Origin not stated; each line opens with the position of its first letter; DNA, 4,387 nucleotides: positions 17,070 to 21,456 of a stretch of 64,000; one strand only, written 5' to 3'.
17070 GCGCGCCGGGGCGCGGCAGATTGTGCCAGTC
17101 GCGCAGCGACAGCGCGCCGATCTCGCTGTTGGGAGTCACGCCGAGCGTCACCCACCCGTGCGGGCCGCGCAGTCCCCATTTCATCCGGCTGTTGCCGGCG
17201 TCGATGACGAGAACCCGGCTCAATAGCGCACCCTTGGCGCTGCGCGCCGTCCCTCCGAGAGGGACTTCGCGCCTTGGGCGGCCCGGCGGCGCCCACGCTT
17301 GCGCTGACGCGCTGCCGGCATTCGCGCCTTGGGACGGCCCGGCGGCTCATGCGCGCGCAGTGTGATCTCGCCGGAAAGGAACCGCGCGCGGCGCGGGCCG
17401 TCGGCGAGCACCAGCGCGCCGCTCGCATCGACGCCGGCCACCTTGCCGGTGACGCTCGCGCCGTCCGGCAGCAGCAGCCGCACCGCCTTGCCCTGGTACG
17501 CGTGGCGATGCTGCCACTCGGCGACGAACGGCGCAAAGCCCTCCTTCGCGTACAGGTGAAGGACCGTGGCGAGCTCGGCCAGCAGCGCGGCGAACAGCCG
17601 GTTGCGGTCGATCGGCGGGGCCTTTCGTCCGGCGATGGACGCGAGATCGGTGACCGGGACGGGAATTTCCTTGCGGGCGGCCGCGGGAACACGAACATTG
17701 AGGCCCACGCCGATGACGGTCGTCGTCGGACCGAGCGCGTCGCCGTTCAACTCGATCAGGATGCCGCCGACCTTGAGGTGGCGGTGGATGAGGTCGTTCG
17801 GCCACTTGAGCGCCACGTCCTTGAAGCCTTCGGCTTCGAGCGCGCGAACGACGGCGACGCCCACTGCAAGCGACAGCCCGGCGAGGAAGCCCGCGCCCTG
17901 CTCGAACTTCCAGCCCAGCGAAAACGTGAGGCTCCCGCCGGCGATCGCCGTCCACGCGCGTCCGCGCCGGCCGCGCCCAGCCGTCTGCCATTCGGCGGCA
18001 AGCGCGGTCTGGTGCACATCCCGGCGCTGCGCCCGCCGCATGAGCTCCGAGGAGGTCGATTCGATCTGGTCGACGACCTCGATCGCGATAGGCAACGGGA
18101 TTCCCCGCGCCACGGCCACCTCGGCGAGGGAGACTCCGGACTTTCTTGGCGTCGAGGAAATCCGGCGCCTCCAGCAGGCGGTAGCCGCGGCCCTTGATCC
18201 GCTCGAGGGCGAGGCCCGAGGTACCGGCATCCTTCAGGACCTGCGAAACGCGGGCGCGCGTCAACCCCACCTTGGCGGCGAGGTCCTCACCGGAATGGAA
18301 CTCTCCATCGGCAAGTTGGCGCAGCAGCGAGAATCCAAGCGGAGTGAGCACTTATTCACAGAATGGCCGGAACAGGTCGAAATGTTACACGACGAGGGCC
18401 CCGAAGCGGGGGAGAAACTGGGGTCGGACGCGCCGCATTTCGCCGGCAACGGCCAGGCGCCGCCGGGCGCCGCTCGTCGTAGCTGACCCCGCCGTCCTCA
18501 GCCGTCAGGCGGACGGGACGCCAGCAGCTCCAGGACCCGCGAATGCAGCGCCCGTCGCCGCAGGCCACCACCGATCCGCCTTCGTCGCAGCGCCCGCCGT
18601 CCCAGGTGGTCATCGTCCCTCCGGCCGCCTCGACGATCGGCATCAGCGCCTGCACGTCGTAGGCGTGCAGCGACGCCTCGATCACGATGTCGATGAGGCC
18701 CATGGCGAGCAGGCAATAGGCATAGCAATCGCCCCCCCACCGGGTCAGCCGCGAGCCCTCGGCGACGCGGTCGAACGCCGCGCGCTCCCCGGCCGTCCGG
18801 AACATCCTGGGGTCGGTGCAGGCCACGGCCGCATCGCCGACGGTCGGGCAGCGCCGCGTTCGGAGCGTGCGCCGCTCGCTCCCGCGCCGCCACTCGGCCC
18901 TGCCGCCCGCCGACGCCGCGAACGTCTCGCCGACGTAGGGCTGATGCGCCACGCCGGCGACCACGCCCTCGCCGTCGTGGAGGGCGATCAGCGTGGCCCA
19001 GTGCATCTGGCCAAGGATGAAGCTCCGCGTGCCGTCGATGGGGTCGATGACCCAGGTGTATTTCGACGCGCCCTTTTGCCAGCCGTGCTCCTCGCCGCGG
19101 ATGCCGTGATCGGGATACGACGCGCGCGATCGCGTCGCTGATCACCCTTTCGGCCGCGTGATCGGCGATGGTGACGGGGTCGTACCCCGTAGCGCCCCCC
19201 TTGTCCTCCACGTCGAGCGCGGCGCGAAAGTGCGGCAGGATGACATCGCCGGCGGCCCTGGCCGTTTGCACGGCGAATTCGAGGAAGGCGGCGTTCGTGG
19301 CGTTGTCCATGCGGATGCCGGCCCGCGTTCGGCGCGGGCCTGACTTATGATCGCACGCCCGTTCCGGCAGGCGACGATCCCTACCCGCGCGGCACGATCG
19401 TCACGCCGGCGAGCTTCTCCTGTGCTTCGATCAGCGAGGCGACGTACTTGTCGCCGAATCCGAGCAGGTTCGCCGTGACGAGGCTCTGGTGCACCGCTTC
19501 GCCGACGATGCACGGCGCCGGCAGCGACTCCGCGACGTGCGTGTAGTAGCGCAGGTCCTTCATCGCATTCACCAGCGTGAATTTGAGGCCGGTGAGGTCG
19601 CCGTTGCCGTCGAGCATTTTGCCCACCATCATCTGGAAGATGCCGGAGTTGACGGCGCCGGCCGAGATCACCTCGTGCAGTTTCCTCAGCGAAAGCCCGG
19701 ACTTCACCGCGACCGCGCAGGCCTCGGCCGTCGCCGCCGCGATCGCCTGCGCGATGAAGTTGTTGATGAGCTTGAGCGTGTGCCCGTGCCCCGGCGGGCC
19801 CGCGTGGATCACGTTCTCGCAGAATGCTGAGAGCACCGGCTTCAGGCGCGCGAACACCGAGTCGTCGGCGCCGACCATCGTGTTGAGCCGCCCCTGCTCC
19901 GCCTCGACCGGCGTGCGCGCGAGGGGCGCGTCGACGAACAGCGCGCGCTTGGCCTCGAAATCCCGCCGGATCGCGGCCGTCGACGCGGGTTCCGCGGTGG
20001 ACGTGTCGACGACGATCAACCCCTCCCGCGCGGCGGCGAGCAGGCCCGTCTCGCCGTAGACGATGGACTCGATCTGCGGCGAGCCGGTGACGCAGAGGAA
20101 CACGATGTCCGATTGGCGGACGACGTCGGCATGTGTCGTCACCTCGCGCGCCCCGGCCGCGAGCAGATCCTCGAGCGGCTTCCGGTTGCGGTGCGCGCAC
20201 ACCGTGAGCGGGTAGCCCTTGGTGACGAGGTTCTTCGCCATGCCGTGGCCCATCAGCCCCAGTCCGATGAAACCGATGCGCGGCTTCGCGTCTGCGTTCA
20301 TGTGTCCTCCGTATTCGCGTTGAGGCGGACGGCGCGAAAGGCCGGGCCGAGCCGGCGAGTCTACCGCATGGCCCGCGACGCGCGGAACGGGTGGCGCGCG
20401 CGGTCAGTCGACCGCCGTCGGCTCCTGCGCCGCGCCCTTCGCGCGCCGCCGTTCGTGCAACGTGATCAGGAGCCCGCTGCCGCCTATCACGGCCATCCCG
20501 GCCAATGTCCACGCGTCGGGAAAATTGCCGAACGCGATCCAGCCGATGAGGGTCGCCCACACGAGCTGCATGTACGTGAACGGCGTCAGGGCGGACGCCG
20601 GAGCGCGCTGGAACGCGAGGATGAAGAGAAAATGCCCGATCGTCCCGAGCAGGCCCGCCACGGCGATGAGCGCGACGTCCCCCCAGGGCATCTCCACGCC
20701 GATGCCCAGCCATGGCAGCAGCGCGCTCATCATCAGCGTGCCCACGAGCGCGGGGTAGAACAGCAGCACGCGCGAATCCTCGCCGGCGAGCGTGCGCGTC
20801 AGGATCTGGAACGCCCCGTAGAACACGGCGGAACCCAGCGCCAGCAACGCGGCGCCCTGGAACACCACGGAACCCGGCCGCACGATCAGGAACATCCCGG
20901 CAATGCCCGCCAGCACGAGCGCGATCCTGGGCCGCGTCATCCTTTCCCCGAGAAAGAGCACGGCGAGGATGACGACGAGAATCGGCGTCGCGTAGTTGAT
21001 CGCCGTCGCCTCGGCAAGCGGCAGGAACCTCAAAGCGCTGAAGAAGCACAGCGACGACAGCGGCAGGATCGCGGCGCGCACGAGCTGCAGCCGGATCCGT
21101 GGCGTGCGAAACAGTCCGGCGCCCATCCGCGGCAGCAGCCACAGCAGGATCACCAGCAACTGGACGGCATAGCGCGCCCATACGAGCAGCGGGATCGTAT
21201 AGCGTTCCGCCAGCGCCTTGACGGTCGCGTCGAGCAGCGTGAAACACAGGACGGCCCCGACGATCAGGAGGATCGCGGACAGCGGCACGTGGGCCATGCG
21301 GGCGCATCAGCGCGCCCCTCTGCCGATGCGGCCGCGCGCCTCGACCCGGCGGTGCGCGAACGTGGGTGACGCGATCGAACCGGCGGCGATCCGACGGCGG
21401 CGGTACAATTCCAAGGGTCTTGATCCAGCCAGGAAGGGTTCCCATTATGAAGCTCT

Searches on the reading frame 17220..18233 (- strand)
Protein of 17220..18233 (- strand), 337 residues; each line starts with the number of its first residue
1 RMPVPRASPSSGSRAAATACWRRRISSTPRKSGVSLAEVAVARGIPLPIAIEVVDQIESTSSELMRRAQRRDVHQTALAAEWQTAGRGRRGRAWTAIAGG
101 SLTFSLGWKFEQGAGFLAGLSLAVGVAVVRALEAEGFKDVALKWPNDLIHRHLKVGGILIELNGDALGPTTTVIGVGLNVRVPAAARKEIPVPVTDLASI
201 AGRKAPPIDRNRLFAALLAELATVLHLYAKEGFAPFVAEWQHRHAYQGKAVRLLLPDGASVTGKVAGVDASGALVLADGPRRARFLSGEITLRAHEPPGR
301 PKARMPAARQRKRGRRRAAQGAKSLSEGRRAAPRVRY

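Call 53: search_protein_families(library=pfam, proteins=[window:17220-18233:-], max_evalue=0.00001)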
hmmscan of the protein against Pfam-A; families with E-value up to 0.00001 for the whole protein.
window:17220-18233:- (337 aa): 2 families
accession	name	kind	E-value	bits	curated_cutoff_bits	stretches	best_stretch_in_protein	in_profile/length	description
PF03099.24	BPL_LplA_LipB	-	1.1e-13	51.7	21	1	75-179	24-133/133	Biotin/lipoate A/B protein ligase family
PF02237.23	BPL_C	-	1.1e-06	28.9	21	1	248-293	3-48/48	Biotin protein ligase C terminal domain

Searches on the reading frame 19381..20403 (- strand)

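Call 53: search_protein_families(library=pfam, proteins=[window:19381-20403:-], max_evalue=0.00001)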
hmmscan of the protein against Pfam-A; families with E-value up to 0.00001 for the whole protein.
window:19381-20403:- (340 aa): 3 families
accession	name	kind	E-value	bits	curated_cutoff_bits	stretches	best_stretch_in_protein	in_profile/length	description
PF03446.21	NAD_binding_2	-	3.9e-39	134.7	21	1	42-202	1-161/161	NAD binding domain of 6-phosphogluconate dehydrogenase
PF14833.11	NAD_binding_11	-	5.5e-16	59.4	30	1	205-323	1-117/122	NAD-binding of NADP-dependent 3-hydroxyisobutyrate dehydrogenase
PF03807.23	F420_oxidored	-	9.4e-12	45.8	21.6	1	42-134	1-91/94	NADP oxidoreductase coenzyme F420-dependent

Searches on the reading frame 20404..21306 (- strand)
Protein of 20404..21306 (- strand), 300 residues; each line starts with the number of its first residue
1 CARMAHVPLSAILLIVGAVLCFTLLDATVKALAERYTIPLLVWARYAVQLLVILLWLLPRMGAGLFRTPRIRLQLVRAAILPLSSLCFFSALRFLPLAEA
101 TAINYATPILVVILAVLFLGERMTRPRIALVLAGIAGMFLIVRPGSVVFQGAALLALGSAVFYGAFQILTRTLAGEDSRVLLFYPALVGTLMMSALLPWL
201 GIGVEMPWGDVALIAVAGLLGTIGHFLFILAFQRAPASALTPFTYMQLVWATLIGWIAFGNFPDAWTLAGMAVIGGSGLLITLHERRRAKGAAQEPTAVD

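Call 53: search_protein_families(library=pfam, proteins=[window:20404-21306:-], max_evalue=0.00001)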
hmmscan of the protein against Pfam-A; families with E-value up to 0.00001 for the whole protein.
window:20404-21306:- (300 aa): 1 family
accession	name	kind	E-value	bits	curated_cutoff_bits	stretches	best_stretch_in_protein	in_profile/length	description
PF00892.27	EamA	-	1.7e-24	87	28.2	2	10-142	2-134/135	EamA-like transporter family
